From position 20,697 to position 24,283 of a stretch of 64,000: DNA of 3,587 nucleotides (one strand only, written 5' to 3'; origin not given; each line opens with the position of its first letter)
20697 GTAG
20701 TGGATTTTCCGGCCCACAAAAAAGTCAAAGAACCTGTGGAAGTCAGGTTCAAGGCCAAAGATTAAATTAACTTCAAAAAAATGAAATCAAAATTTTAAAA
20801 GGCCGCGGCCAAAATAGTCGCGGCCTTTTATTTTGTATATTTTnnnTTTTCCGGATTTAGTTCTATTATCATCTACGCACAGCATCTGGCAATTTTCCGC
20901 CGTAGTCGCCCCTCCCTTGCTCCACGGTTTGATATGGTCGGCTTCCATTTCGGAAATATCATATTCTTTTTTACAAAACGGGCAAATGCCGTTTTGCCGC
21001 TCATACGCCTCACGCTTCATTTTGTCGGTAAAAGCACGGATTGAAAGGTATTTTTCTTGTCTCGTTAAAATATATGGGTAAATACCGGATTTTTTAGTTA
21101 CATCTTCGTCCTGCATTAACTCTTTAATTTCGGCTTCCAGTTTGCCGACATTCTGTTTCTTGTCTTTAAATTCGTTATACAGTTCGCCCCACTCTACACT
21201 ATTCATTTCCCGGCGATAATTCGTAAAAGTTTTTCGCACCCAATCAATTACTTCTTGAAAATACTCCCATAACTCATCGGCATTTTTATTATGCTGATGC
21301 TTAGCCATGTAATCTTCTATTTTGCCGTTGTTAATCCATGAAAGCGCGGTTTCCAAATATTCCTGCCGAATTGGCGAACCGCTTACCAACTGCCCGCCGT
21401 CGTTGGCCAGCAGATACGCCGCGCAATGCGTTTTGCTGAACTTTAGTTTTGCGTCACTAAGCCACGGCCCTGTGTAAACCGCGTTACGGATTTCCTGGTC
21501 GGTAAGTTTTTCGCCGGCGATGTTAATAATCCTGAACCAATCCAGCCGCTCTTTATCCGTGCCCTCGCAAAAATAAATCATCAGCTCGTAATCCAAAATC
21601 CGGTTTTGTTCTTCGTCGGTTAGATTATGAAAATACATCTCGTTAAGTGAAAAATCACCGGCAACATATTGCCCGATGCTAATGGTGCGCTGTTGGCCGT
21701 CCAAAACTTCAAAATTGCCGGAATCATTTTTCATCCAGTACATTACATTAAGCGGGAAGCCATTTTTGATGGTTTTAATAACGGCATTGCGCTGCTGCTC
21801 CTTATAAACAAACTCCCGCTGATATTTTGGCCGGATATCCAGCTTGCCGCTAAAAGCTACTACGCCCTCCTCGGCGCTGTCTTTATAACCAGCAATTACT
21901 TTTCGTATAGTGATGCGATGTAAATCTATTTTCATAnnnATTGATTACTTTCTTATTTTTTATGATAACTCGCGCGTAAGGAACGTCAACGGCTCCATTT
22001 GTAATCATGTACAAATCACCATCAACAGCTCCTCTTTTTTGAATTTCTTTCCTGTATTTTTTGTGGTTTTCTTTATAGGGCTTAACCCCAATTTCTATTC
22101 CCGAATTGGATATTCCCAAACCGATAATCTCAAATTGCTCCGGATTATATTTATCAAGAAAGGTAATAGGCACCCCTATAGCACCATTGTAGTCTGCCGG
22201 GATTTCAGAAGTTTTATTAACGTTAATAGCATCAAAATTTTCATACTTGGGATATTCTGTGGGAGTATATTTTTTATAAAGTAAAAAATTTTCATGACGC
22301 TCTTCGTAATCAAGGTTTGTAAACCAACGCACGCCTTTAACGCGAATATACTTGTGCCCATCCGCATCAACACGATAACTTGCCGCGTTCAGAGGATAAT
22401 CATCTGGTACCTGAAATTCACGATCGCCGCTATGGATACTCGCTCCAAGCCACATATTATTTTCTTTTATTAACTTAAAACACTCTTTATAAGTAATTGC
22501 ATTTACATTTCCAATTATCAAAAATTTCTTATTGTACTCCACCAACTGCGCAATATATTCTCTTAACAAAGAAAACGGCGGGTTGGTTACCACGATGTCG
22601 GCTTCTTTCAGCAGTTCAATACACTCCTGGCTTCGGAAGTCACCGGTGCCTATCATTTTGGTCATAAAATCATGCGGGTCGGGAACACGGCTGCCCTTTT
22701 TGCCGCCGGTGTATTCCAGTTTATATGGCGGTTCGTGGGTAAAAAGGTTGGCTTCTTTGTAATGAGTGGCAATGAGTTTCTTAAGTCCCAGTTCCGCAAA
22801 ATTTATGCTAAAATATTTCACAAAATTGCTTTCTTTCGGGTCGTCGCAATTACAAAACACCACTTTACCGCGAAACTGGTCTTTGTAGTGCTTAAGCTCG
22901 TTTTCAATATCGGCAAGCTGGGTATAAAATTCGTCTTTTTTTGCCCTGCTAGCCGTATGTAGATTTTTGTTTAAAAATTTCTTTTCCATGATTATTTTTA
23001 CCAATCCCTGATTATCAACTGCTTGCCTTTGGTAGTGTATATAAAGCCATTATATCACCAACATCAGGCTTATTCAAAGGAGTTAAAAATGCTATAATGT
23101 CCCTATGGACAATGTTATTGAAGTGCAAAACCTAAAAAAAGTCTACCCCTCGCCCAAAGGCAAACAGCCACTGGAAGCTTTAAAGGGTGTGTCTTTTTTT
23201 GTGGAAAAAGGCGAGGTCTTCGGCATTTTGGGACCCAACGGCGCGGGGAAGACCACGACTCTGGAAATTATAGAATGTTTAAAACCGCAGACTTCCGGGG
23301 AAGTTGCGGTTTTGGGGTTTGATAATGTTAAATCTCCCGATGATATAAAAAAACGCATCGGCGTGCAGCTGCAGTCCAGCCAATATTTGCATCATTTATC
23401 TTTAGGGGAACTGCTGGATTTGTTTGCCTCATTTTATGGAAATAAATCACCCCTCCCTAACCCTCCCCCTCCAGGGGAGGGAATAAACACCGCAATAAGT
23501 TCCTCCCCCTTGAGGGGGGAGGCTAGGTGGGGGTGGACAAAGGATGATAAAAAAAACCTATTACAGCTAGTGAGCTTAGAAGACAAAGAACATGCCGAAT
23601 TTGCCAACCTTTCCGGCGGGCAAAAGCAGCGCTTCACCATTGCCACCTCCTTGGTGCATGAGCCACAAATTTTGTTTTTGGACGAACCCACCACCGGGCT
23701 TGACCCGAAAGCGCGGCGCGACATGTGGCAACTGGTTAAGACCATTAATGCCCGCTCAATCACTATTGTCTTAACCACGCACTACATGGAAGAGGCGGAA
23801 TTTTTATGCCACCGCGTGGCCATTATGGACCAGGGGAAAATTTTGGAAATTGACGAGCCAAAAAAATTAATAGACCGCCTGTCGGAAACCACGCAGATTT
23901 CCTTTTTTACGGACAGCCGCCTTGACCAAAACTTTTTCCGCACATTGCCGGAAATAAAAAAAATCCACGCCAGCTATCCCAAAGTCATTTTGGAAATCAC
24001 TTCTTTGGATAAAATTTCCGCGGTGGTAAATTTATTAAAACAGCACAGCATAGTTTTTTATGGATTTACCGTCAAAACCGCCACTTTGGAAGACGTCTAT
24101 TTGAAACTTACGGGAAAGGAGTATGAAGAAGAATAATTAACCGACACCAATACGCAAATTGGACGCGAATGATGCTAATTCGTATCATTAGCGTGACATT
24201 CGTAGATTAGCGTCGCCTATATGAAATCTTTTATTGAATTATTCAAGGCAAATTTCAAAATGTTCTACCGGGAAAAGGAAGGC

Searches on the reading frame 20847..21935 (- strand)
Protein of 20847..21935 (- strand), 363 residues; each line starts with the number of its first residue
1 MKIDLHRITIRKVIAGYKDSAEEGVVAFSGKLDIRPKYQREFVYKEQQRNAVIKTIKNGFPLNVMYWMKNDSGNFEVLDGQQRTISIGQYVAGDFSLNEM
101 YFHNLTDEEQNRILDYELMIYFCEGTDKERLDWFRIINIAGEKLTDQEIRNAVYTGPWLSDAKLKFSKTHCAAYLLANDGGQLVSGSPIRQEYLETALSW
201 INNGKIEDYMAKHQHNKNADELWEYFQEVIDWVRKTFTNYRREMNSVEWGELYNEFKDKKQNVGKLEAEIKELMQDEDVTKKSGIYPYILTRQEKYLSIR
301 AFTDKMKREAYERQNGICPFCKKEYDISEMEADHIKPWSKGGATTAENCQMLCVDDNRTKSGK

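Call 72: search_protein_families(library=pfam, proteins=[window:20847-21935:-], max_evalue=0.00001)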
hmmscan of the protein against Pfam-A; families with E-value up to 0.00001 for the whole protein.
window:20847-21935:- (363 aa): 3 families
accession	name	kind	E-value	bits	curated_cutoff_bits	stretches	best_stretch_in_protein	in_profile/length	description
PF03235.19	GmrSD_N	-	1.2e-17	65.1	33.2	1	34-154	13-198/199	GmrSD restriction endonuclease, N-terminal domain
PF01844.29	HNH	-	1.9e-11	44.4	21.4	1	318-361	1-45/47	HNH endonuclease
PF14279.12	HNH_5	-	3.9e-07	30.3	27.5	1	318-355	1-38/56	HNH endonuclease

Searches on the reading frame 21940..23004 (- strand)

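Call 72: search_protein_families(library=pfam, proteins=[window:21940-23004:-], max_evalue=0.00001)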
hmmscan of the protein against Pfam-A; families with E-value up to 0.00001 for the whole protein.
window:21940-23004:- (355 aa): 1 family
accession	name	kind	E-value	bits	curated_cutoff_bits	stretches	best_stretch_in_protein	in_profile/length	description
PF13651.11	EcoRI_methylase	-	2.5e-136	455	26.4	1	14-351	1-345/345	Adenine-specific methyltransferase EcoRI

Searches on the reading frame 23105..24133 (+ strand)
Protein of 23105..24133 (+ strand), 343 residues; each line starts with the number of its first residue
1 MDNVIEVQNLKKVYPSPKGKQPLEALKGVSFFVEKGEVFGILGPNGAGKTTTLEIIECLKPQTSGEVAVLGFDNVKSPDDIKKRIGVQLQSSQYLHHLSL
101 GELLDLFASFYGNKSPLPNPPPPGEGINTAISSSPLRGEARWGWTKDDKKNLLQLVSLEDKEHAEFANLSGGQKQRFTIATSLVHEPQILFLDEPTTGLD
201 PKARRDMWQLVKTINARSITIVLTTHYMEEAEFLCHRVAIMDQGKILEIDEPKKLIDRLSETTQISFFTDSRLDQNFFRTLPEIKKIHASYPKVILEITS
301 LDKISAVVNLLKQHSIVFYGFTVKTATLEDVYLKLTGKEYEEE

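Call 72: search_protein_families(library=pfam, proteins=[window:23105-24133:+], max_evalue=0.00001)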
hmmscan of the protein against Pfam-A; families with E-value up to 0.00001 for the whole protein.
window:23105-24133:+ (343 aa): 2 families
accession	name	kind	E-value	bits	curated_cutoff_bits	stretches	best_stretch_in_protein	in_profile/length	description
PF00005.33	ABC_tran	-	1.6e-26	94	25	1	26-197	1-137/137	ABC transporter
PF13304.12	AAA_21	-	1.4e-13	52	27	1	165-226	234-298/304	AAA domain, putative AbiEii toxin, Type IV TA system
